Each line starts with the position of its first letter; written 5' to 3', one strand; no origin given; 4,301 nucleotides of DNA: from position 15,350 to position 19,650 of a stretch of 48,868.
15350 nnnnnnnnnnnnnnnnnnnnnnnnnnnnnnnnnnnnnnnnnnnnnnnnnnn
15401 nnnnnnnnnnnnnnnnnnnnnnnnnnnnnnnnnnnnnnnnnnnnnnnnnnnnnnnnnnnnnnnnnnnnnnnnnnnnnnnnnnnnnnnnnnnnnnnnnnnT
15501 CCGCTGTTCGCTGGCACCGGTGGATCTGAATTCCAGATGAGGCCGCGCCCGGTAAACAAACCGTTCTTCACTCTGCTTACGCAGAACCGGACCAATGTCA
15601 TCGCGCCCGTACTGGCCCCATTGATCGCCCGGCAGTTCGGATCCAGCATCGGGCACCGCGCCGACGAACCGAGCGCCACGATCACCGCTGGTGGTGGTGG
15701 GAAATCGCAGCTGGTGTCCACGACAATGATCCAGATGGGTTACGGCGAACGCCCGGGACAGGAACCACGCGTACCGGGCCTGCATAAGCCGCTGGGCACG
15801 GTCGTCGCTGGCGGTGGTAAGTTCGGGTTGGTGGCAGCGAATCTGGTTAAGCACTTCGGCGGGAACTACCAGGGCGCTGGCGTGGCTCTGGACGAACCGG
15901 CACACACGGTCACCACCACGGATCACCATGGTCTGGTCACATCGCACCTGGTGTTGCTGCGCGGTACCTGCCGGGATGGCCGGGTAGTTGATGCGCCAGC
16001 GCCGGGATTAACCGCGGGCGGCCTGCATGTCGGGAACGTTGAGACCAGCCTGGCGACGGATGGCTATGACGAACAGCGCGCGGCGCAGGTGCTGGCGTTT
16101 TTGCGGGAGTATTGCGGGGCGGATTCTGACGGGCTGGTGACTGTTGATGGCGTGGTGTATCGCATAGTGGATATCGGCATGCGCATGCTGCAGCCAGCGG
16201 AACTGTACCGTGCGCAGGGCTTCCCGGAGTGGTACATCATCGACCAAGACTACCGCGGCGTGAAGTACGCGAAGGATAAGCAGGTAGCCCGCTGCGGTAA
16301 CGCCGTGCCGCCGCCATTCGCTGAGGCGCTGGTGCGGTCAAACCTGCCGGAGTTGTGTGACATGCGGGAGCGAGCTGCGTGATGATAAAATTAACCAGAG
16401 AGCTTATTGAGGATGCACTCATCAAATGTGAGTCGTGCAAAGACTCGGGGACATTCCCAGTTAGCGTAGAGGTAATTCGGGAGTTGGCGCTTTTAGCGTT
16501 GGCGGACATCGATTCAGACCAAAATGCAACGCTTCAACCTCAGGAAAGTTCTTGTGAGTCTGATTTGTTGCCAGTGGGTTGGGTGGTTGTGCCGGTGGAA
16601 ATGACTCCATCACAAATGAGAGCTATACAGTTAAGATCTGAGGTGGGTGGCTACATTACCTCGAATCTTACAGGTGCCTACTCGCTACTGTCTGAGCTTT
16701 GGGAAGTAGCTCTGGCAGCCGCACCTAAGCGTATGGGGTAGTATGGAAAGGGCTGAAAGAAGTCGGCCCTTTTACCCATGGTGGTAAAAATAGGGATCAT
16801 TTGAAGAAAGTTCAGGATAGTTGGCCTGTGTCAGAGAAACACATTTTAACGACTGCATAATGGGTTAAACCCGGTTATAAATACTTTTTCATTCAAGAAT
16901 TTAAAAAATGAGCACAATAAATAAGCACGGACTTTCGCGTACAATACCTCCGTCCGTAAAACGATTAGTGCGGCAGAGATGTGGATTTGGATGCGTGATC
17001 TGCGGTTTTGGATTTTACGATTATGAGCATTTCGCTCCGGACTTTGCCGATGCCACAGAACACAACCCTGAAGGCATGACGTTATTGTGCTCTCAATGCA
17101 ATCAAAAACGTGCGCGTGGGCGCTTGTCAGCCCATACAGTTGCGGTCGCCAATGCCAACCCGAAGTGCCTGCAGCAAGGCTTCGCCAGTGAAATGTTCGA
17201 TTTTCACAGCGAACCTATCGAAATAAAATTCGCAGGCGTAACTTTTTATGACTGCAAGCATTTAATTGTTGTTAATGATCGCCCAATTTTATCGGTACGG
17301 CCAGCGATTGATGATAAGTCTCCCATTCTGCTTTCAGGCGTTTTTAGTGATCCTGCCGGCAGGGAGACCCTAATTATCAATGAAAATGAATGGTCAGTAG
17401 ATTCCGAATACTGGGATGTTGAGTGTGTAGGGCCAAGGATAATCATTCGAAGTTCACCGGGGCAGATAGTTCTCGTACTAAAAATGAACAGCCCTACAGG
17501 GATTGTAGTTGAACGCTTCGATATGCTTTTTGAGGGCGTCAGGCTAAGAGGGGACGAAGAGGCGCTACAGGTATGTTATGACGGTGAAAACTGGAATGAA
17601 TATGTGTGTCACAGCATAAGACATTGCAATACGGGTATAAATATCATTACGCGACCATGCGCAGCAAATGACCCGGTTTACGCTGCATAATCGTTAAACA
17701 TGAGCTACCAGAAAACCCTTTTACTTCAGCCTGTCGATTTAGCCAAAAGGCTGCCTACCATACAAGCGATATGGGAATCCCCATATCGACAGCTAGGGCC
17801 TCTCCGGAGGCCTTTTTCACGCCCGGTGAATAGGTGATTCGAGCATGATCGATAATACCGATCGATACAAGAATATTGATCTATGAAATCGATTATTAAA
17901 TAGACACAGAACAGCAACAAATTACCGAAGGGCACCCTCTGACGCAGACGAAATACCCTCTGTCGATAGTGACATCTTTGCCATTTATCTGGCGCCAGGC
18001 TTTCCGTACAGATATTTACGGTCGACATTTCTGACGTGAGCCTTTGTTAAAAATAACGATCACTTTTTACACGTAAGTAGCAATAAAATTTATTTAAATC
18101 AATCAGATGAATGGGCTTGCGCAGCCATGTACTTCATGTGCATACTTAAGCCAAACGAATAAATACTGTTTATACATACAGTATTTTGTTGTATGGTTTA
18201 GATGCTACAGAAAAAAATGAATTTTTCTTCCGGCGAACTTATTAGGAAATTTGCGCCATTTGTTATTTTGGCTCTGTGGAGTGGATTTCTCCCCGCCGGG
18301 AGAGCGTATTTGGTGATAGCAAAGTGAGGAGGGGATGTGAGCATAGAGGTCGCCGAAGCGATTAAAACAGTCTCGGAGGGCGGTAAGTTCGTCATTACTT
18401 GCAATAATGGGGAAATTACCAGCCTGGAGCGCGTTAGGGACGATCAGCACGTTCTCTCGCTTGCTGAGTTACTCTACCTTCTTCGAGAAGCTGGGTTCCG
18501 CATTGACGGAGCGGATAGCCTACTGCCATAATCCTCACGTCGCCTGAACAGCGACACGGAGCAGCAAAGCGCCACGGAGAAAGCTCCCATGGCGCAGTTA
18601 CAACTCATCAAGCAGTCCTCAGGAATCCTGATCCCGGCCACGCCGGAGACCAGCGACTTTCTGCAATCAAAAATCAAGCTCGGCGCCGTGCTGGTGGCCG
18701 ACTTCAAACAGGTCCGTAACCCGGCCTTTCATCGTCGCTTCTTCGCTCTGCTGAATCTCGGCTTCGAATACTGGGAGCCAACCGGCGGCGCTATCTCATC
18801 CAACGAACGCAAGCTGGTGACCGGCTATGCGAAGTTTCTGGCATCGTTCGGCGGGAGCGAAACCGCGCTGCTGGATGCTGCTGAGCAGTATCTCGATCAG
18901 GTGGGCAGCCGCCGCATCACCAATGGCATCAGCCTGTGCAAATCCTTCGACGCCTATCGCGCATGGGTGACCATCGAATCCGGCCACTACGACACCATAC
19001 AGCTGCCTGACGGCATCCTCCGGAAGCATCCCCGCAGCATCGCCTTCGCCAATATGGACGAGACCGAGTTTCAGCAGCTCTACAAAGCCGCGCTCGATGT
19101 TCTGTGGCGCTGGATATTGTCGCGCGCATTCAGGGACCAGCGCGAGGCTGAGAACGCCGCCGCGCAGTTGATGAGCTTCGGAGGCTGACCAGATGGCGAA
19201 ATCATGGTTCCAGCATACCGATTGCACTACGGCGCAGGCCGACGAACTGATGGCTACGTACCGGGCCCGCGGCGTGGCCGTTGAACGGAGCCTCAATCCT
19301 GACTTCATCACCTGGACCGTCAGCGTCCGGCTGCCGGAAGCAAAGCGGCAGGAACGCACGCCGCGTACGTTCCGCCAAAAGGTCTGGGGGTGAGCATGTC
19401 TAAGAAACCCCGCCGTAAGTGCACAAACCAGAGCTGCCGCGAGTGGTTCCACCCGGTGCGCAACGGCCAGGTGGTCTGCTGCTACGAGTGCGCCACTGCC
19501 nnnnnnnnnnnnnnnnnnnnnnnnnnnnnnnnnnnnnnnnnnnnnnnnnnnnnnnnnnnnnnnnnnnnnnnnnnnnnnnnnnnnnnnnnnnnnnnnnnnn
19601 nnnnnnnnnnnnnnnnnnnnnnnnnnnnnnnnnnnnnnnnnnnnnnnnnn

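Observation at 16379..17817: Accessory module after the methyltransferases: acidic 120-aa protein plus HNH-domain protein with unknown C-terminal domain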

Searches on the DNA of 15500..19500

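Call 27: search_rna_families(source=window, start=15500, end=19500, threshold=evalue, max_evalue=1)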
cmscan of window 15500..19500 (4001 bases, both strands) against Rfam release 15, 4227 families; matches with E-value up to 1: 0.
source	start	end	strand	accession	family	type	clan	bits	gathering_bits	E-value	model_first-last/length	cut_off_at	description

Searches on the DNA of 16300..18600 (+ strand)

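Call 7: search_dna_similar(query=window:16300-18600:+, collection=phages, mode=near, max_rows=25)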
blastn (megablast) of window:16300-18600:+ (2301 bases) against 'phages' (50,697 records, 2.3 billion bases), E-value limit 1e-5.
No match.

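Call 8: search_dna_similar(query=window:16300-18600:+, collection=ecoli_genomes, mode=near, max_rows=25)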
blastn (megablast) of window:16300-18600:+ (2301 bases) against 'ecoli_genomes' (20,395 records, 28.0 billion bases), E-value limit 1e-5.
Records with a match: 3; places in all: 4; records where one place covers at least 80% of the query: 0.
Genomes with a match: 3 of 5426; with a place that covers at least 80% of the query: 0. Places per genome that has any: lowest 1, median 1, highest 2. On chromosomes: 4 places; on plasmids: 0.
Best place of each record, by identity: 95-99% 1; 90-95% 1; 80-90% 1.
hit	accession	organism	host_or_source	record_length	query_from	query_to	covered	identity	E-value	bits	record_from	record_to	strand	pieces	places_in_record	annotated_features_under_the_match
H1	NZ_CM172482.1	Escherichia coli strain GZ2408P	Columba livia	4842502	1498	2281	34%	80.4%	5e-164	588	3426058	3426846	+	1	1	hypothetical protein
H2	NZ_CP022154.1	Escherichia coli strain ABWA45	wastewater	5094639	1456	1523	3%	97.1%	1e-21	115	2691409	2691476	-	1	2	none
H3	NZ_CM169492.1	Escherichia coli strain EC09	Homo sapiens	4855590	1456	1519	3%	93.8%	4e-16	97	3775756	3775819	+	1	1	none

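Call 53: get_annotated_region(hit=H1, flank=5000)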
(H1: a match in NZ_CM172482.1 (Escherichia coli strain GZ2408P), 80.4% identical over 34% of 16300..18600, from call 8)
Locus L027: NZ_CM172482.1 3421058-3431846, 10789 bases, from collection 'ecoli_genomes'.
description: Escherichia coli strain GZ2408P chromosome, whole genome shotgun sequence
organism: Escherichia coli strain GZ2408P (NCBI taxid 562)
replicon: chromosome; assembly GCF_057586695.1
host: Columba livia; source: missing; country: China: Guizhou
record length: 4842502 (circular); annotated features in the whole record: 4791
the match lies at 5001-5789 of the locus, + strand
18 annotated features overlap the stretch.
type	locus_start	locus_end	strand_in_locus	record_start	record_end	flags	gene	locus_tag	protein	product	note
CDS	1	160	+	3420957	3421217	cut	-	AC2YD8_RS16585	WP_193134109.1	transcriptional regulator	-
CDS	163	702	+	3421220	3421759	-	-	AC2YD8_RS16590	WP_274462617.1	toxin YdaT domain-containing protein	-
CDS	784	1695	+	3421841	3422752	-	-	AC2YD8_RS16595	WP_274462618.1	replication protein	-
CDS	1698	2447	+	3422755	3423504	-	-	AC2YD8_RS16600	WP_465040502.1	ATP-binding protein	-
CDS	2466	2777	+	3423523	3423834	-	-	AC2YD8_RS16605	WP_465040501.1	hypothetical protein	-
CDS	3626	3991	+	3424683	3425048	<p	-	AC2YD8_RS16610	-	hypothetical protein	incomplete; partial in the middle of a contig; missing N-terminus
CDS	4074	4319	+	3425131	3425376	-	-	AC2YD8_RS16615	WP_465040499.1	hypothetical protein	-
CDS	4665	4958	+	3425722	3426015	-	-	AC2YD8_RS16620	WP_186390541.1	hypothetical protein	-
CDS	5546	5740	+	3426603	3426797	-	-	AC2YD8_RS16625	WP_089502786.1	hypothetical protein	-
CDS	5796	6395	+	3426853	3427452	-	-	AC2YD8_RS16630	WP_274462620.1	DUF1367 family protein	-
CDS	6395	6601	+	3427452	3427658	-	-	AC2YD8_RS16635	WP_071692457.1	hypothetical protein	-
CDS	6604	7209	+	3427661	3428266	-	-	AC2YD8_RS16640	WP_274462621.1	recombination protein NinG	-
CDS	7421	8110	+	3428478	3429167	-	-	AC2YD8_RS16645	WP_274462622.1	bacteriophage antitermination protein Q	-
CDS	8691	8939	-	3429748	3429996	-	-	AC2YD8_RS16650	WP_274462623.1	hypothetical protein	-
CDS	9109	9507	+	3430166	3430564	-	-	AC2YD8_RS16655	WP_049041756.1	putative holin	-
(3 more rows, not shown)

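Call 54: get_annotated_region(hit=H2, flank=4000)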
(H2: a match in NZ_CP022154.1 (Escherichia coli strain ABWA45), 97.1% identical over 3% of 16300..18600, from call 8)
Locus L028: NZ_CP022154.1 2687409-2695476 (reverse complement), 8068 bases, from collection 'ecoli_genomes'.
description: Escherichia coli strain ABWA45 chromosome, complete genome
organism: Escherichia coli strain ABWA45 (NCBI taxid 562)
replicon: chromosome; assembly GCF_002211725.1
host: -; source: wastewater; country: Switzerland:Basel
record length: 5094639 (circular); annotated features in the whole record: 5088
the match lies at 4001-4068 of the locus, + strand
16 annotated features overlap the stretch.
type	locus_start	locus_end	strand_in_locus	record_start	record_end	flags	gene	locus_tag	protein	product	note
CDS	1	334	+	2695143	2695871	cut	-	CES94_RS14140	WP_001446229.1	helix-turn-helix domain-containing protein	-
CDS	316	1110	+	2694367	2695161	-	-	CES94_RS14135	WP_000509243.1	replication protein P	-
CDS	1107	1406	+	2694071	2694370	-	-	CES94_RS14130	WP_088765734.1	protein ren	-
CDS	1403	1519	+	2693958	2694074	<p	-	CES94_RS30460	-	hypothetical protein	incomplete; partial in the middle of a contig; missing C-terminus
CDS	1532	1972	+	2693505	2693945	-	-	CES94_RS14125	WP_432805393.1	hNH endonuclease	-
CDS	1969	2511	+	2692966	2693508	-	-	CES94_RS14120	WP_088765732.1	ead/Ea22-like family protein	-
CDS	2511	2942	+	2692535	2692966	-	-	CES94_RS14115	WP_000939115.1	hypothetical protein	-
CDS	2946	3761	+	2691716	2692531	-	-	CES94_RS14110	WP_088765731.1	DUF551 domain-containing protein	-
CDS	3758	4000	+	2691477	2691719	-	-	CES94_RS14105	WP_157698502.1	hypothetical protein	-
CDS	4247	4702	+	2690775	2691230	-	-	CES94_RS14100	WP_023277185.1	YbcN family protein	-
CDS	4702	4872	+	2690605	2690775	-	-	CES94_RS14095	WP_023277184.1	NinE family protein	-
CDS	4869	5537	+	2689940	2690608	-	-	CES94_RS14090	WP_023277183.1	metallophosphoesterase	-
CDS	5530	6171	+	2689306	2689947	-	-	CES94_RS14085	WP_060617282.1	recombination protein NinG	-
CDS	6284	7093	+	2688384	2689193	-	-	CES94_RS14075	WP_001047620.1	antitermination protein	-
CDS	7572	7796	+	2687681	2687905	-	-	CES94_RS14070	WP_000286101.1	class II holin family protein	-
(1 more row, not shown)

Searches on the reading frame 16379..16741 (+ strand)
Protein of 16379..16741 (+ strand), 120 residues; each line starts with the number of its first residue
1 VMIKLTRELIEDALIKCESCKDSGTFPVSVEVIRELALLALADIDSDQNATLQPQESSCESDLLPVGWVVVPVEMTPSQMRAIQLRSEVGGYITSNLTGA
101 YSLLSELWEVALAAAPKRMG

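Call 4: search_protein_families(library=pfam, proteins=[window:16379-16741:+], max_evalue=0.1)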
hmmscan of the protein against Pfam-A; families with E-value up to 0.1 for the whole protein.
window:16379-16741:+ (120 aa): 0 families

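Call 5: search_protein_families(library=padloc, proteins=[window:16379-16741:+], max_evalue=0.1)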
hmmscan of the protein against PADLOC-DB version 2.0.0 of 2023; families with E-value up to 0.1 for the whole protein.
window:16379-16741:+ (120 aa): 0 families

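Call 6: search_protein_families(library=phrogs, proteins=[window:16379-16741:+], max_evalue=0.1)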
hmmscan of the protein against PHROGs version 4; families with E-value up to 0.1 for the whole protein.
window:16379-16741:+ (120 aa): 1 family
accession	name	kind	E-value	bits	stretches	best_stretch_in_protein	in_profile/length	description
phrog_16519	-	unknown function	0.0051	17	1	47-118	254-322/324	-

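Call 16: search_protein_families(library=ncbifam, proteins=[window:16379-16741:+], max_evalue=1)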
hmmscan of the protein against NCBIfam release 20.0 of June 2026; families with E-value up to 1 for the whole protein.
window:16379-16741:+ (120 aa): 1 family
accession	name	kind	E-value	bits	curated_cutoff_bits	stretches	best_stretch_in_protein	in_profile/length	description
NF040588.1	FxsC_Nterm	equivalog_domain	0.21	11.5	130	1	53-88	103-139/182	TIR-like protein FxsC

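Call 17: find_homologous_proteins(query=window:16379-16741:+)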
Query window:16379-16741:+ (120 aa): 9 proteins with E <= 0.001 among 126 candidates.
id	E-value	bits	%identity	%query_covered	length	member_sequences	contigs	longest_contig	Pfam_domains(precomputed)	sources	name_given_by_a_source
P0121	7.3e-70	250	99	100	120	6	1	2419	-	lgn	-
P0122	1.1e-56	208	83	100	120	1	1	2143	-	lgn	-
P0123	1.1e-53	198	84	98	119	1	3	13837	-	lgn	-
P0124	8.0e-24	102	89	48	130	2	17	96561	-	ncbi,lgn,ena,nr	ncbi:TPA: hypothetical protein OZT99_000771 [Escherichia coli]|nr:hypothetical protein [Escherichia 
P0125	2.0e-22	97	88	47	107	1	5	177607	-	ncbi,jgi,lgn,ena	-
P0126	9.1e-22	95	77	53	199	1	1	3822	-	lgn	-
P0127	6.6e-21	93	79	48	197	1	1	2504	-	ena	-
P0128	1.7e-20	91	85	45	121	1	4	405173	-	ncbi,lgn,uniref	ncbi:hypothetical protein LEADMM068B1_06605 [Leclercia adecarboxylata]|uniref:hypothetical protein n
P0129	3.5e-13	68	60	48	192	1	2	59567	-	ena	-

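Call 57: search_dna_similar(query=window:16379-16738:+, collection=phages, mode=protein, max_evalue=0.01, max_rows=30)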
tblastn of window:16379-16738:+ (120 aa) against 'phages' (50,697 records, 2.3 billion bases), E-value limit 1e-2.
Records with a match: 6; places in all: 6; records where one place covers at least 80% of the query: 0.
Best place of each record, by identity: 60-80% 6.
By first word of the organism name: Stx1a-converting 4; Shigella 2.
By host as written in the record: - 4; Shigella flexneri 2.
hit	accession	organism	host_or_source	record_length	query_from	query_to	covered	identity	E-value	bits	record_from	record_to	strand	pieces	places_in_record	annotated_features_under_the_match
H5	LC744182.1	Stx1a-converting phage Stx1a_1602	-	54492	61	117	48%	63.2%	1e-18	85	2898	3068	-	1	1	none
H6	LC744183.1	Stx1a-converting phage Stx1a_99E13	-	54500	61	117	48%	63.2%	1e-18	85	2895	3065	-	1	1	none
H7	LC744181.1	Stx1a-converting phage Stx1a_NIID112183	-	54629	61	117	48%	63.2%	1e-18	85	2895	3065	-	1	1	none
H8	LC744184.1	Stx1a-converting phage Stx1a_PV02105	-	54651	61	117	48%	63.2%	1e-18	85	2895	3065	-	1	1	none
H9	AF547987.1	Shigella phage Sf6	Shigella flexneri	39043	61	117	48%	63.2%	2e-18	85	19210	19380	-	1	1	21: gene 21 protein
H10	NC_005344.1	Shigella phage Sf6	Shigella flexneri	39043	61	117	48%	63.2%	2e-18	85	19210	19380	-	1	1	ead/Ea22-like family protein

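Call 62: get_annotated_region(hit=H10, flank=2500)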
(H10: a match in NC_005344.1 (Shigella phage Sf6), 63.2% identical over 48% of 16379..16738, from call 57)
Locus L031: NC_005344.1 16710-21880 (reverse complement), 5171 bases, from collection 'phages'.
description: Enterobacteria phage Sf6, complete genome.
organism: Shigella phage Sf6 (NCBI taxid 2905959)
taxonomy: Viruses; Duplodnaviria; Heunggongvirae; Uroviricota; Caudoviricetes; Lederbergvirus; Lederbergvirus Sf6
host: Shigella flexneri; source: -; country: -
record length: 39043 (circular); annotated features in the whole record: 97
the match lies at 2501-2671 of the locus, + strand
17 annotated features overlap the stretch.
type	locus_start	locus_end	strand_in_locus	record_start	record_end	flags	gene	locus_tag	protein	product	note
CDS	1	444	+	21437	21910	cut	-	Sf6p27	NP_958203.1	single strand DNA binding protein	putative single-stranded DNA binding protein; similar to E. coli single-stranded DNA binding protein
CDS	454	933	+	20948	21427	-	-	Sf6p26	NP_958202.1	endonuclease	contains 14 contiguous amino acids that are identical to 14 contiguous amino acids in E. coli SSB protein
CDS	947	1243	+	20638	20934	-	-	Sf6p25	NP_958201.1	abc2 anti-RecBCD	RecBC inhibitor; similar to phage P22 gene abc2 protein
CDS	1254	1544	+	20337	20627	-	-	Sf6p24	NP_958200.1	replication initiation protein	similar to phage P2 gene Orf83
CDS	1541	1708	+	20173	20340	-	-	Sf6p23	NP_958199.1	DUF2737 family protein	similar to phage HK620 gene HKaI protein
CDS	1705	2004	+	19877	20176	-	-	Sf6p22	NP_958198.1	gene 22 protein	similar to Salmonella typhi CT18 plasmid pHCM2 putative gene 0097c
CDS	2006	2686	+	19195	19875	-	-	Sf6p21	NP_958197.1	ead/Ea22-like family protein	similar to phage 933W gene L0069 protein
misc_feature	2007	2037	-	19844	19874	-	-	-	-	-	bsq3; boundary sequence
CDS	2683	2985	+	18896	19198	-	-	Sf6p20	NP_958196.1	Lar-like restriction alleviation protein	-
CDS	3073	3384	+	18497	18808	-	-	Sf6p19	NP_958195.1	gene 19 protein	similar to phage 933W gene L0063 protein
misc_feature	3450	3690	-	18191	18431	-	-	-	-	-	bsq2; boundary sequence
regulatory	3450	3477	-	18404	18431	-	-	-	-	promoter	homology to phage HK620; pI; possible integrase expression promoter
CDS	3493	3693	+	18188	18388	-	-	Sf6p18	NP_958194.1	response regulator inhibitor TorI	phage HK620 HKaC protein homolog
CDS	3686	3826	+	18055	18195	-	-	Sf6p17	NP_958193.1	gene 17 protein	phage HK620 HKaB protein homolog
misc_feature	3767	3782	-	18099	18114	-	-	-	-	-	phage Sf6 integration site; extremely similar to phage HK620 attP; attP core; putative integration site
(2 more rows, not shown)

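Call 92: predict_structure(alignment_id=A6)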
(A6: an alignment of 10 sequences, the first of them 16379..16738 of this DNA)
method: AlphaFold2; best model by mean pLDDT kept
length: 120 residues; sequences in the alignment: 10
mean_pLDDT: 62.2   pTM: 0.26
mean pLDDT of the five models: 62.2, 60.2, 59.5, 58.0, 56.3
residues with pLDDT >= 90: 0; 70-90: 40; 50-70: 59; < 50: 21
segments of 3 or more residues with pLDDT < 50: 1-3, 49-61
pLDDT, mean of each block of 10 residues (from residue 1): 58 71 62 72 61 39 51 62 70 62 75 63
secondary structure, 60 per line:
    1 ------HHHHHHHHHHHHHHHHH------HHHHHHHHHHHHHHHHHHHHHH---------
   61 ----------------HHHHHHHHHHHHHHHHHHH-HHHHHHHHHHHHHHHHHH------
elements in order: H7-23 H30-51 H77-95 H97-114
